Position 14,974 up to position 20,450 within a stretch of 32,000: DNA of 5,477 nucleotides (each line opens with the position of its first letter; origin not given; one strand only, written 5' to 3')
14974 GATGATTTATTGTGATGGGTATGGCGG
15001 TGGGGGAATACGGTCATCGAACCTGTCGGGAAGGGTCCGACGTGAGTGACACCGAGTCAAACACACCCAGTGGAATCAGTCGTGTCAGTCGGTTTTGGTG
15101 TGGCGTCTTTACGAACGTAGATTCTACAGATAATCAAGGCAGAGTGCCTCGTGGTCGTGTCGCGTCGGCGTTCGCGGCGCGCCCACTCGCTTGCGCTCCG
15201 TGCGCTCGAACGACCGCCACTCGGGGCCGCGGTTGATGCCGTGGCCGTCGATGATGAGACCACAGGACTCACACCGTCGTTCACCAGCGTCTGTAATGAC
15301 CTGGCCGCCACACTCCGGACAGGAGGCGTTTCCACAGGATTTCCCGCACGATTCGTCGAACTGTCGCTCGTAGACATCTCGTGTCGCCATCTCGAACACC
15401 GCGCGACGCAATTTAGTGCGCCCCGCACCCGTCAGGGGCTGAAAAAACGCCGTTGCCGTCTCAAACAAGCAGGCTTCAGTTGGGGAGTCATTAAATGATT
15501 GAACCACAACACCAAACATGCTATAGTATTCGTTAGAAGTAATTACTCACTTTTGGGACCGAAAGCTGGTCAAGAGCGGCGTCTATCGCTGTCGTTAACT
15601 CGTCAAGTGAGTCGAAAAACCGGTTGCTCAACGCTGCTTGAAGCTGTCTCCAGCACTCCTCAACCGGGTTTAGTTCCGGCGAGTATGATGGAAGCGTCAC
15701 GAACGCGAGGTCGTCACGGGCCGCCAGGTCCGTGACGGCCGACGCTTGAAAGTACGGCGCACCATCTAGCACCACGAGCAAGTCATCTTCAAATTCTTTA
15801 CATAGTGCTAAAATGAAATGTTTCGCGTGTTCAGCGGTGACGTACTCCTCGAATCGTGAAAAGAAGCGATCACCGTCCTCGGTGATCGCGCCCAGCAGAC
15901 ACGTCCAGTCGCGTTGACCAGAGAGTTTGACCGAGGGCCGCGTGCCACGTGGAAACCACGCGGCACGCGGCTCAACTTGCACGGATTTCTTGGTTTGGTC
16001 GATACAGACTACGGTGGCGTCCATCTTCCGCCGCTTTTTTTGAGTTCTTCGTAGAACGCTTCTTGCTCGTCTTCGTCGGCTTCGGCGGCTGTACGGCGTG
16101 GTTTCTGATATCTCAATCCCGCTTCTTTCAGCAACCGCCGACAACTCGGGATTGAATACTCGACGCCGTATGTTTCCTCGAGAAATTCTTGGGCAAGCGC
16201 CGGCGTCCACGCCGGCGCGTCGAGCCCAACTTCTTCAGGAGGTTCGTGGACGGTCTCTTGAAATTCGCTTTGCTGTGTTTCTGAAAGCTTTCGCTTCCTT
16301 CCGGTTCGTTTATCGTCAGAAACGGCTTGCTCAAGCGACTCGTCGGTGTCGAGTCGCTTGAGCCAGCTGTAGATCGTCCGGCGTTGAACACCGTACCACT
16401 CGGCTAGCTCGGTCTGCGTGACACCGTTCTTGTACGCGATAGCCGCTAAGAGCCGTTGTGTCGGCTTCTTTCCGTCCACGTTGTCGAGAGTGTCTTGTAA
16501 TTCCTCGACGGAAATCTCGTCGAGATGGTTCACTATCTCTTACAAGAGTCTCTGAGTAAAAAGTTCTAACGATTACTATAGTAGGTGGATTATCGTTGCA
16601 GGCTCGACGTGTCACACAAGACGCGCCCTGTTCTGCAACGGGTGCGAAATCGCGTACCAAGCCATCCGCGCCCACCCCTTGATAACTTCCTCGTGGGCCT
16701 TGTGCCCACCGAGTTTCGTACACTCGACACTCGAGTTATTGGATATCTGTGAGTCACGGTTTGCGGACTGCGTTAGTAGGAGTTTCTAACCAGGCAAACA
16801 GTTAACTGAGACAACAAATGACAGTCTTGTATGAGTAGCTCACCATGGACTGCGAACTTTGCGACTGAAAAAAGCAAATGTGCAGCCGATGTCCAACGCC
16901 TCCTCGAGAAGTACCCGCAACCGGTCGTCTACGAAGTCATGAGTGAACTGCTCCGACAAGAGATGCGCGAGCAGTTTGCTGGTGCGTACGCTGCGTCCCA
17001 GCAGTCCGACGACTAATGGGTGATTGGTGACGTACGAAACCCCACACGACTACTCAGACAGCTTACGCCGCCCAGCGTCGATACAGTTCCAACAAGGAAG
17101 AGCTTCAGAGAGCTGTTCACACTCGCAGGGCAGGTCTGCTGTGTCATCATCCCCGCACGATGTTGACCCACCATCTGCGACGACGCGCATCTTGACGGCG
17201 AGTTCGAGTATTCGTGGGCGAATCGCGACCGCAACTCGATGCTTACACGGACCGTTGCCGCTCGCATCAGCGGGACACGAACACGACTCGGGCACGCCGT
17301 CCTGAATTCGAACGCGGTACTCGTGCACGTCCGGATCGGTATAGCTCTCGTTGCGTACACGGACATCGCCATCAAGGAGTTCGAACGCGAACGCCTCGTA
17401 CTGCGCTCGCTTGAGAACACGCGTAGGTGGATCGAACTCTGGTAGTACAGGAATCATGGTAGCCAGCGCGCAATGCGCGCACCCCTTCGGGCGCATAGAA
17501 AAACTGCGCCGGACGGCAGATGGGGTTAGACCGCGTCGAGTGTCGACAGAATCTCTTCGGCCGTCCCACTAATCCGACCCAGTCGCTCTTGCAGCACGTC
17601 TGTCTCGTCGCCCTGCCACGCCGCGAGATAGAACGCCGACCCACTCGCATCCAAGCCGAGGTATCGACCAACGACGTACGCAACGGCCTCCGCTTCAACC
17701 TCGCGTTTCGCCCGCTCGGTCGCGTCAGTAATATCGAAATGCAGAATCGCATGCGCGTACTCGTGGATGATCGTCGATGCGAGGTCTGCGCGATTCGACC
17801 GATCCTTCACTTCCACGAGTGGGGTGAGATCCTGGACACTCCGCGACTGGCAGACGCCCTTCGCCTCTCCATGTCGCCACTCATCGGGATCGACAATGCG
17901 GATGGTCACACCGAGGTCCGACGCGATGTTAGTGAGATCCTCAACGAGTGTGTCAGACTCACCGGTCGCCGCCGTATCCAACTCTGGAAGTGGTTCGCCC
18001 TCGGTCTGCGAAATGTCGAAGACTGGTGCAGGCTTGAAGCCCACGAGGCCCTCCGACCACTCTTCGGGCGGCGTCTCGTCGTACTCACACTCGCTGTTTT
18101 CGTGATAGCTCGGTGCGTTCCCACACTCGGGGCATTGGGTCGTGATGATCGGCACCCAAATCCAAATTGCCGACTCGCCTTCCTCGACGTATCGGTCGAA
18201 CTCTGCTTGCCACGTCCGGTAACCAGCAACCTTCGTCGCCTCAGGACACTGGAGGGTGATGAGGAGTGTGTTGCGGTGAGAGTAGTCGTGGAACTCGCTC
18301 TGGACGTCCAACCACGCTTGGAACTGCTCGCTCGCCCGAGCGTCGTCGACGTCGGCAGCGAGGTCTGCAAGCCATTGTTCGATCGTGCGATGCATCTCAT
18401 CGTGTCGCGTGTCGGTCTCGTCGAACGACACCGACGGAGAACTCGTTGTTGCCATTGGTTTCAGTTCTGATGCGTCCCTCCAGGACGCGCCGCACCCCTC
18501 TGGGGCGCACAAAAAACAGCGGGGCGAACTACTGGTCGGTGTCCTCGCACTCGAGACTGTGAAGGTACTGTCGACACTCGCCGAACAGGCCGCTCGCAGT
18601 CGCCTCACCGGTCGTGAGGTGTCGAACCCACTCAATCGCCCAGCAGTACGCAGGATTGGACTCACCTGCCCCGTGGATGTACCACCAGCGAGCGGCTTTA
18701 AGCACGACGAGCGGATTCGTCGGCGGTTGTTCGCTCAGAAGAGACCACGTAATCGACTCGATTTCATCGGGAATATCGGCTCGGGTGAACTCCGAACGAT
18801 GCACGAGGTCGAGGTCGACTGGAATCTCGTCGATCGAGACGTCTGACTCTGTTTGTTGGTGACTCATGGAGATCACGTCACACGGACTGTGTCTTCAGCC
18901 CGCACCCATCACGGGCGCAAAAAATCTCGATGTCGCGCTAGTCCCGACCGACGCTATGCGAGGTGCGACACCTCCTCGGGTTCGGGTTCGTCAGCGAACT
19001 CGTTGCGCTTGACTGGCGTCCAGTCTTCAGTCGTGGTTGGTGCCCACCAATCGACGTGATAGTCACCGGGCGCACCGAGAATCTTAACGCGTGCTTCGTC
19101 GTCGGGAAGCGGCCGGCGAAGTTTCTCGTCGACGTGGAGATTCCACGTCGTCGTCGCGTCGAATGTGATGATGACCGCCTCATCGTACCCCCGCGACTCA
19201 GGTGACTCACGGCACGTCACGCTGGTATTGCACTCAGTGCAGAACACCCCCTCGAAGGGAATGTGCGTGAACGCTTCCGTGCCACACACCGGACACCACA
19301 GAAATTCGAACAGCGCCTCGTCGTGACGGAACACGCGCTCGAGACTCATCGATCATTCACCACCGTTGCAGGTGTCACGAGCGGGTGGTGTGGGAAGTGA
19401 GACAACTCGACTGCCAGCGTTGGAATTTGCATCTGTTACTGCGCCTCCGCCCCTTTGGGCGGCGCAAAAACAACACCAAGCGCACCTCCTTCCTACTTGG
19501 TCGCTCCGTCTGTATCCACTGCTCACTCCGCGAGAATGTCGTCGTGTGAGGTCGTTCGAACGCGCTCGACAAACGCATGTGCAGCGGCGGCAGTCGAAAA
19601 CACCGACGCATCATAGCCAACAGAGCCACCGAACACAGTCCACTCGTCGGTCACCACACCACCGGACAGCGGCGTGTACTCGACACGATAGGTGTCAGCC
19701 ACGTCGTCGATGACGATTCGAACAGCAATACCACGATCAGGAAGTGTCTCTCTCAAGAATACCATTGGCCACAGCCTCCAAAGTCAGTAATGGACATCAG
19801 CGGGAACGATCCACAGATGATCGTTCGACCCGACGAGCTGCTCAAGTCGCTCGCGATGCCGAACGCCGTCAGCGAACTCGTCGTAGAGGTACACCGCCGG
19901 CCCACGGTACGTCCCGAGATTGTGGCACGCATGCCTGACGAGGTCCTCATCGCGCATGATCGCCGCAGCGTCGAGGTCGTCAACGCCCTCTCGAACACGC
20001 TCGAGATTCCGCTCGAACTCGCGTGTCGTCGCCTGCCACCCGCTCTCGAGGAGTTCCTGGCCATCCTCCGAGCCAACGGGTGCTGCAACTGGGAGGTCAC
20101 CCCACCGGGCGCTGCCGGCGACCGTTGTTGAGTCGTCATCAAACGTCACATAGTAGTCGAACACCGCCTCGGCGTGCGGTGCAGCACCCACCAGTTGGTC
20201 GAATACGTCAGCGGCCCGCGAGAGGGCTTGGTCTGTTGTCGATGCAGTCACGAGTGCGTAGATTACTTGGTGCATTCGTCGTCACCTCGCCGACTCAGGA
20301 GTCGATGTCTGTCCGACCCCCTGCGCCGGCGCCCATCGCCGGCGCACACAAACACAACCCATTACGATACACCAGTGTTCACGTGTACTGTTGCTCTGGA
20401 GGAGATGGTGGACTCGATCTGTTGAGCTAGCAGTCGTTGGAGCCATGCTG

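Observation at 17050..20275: Co-directional cassette of small zinc-binding and unknown ORFs around an ArdC-like gene: candidate plasmid/ICE-derived establishment or anti-defence module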

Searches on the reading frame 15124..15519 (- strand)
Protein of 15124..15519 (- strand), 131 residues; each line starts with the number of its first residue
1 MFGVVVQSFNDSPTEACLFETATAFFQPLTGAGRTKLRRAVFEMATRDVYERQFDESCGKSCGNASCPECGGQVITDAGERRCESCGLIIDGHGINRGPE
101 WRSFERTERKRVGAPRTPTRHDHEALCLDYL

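Call 4: search_protein_families(library=pfam, proteins=[window:15124-15519:-], max_evalue=0.1)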
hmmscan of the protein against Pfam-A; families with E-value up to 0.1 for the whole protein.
window:15124-15519:- (131 aa): 2 families
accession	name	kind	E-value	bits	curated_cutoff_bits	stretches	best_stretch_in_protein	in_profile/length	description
PF08271.17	Zn_Ribbon_TF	-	4.2e-10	39.5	29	1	67-104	3-43/43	TFIIB zinc-binding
PF06906.16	DUF1272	-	0.0081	16.7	25.3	1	49-75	26-52/57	Protein of unknown function (DUF1272)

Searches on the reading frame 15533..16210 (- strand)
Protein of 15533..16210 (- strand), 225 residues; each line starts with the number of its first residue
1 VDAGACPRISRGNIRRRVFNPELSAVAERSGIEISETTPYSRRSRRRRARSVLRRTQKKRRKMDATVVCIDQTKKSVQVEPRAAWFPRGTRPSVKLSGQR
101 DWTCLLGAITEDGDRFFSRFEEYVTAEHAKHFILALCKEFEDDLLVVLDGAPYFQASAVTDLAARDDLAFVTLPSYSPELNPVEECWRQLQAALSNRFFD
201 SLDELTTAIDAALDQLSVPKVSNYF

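Call 4: search_protein_families(library=pfam, proteins=[window:15533-16210:-], max_evalue=0.1)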
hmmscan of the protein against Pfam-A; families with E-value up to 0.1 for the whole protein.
window:15533-16210:- (225 aa): 2 families
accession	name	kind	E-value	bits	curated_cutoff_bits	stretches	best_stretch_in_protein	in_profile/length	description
PF13358.12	DDE_3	-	1e-38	132.9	28.6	1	67-205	2-145/146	DDE superfamily endonuclease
PF00561.26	Abhydrolase_1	-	0.02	15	25.8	1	16-134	125-241/245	alpha/beta hydrolase fold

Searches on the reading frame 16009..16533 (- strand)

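Call 4: search_protein_families(library=pfam, proteins=[window:16009-16533:-], max_evalue=0.1)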
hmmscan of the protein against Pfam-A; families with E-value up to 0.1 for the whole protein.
window:16009-16533:- (174 aa): 19 families
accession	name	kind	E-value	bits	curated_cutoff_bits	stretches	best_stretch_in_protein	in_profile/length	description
PF13592.12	HTH_33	-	6.9e-22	77.3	25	1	107-163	3-59/60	Winged helix-turn helix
PF13565.12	HTH_32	-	9e-13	49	33.7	1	53-135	1-73/73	Homeodomain-like domain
PF13551.12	HTH_29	-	7.8e-10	39.1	28.1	1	27-87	1-62/64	Winged helix-turn helix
PF13384.12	HTH_23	-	4.8e-09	36.2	24.6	1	25-65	5-44/50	Homeodomain-like domain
PF13518.12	HTH_28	-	5e-08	33.3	25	1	26-67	1-41/52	Helix-turn-helix domain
PF17762.8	HTH_ParB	-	0.00028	21.4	22.6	1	33-95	16-79/102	ParB HTH domain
PF13730.12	HTH_36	-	0.00041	20.5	25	1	29-61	14-49/55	Helix-turn-helix domain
PF01710.22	HTH_Tnp_IS630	-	0.0018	18.8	21.3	1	35-86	16-59/119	Transposase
PF06056.18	Terminase_5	-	0.0025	18.1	20.3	1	27-62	3-38/58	Putative ATPase subunit of terminase (gpP-like)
PF20432.4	Xre-like-HTH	-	0.0035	18.1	25.8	1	37-66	23-55/63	Antitoxin Xre-like helix-turn-helix domain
PF08279.18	HTH_11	-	0.0041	17.4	25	1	30-62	7-40/55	HTH domain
PF13022.12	HTH_Tnp_1_2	-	0.0045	17.5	27.9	1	27-60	17-49/122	Helix-turn-helix of insertion element transposase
PF04079.22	SMC_ScpB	-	0.0094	16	27.4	1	24-60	84-120/160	Segregation and condensation complex subunit ScpB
PF07638.17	Sigma70_ECF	-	0.028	14.8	21.1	1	8-56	122-170/185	ECF sigma factor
PF01498.24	HTH_Tnp_Tc3_2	-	0.032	15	31.5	0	116-148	21-52/72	Transposase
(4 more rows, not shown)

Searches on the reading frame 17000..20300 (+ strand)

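Call 62: search_protein_families(library=ncbifam, proteins=[L001:23057-23956:-, L001:19128-20813:-, L001:22322-22822:-], max_evalue=0.01)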
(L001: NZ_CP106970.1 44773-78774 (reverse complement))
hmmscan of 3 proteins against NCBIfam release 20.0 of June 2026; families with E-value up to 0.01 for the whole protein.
L001:23057-23956:- (299 aa): 4 families
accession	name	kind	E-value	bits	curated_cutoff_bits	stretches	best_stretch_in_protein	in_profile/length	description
NF005553.0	PRK07217.1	subfamily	1.1e-12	48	353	1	214-288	84-158/311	replication factor A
NF005554.0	PRK07218.1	equivalog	0.00016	20.8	447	1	228-290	89-148/423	Single-stranded DNA binding protein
NF004998.0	PRK06386.1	equivalog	0.0016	17.8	556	1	228-290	33-93/358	replication factor A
NF005050.0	PRK06461.1-4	equivalog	0.0036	17.4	176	1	238-284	47-92/151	single-stranded DNA-binding protein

L001:19128-20813:- (561 aa): 0 families

L001:22322-22822:- (166 aa): 0 families

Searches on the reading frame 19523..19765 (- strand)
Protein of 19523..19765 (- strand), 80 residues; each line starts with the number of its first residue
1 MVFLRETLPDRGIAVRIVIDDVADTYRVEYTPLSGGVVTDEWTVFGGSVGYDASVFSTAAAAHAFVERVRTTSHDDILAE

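Call 4: search_protein_families(library=pfam, proteins=[window:19523-19765:-], max_evalue=0.1)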
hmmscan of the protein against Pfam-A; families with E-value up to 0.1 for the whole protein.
window:19523-19765:- (80 aa): 0 families

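Call 5: search_protein_families(library=ncbifam, proteins=[window:19523-19765:-], max_evalue=0.1)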
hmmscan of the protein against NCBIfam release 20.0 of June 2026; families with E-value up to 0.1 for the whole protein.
window:19523-19765:- (80 aa): 0 families

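Call 6: search_protein_families(library=phrogs, proteins=[window:19523-19765:-], max_evalue=0.1)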
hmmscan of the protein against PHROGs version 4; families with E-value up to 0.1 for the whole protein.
window:19523-19765:- (80 aa): 0 families

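Call 7: search_protein_families(library=padloc, proteins=[window:19523-19765:-], max_evalue=0.1)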
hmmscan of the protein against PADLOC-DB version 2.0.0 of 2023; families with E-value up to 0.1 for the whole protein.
window:19523-19765:- (80 aa): 0 families
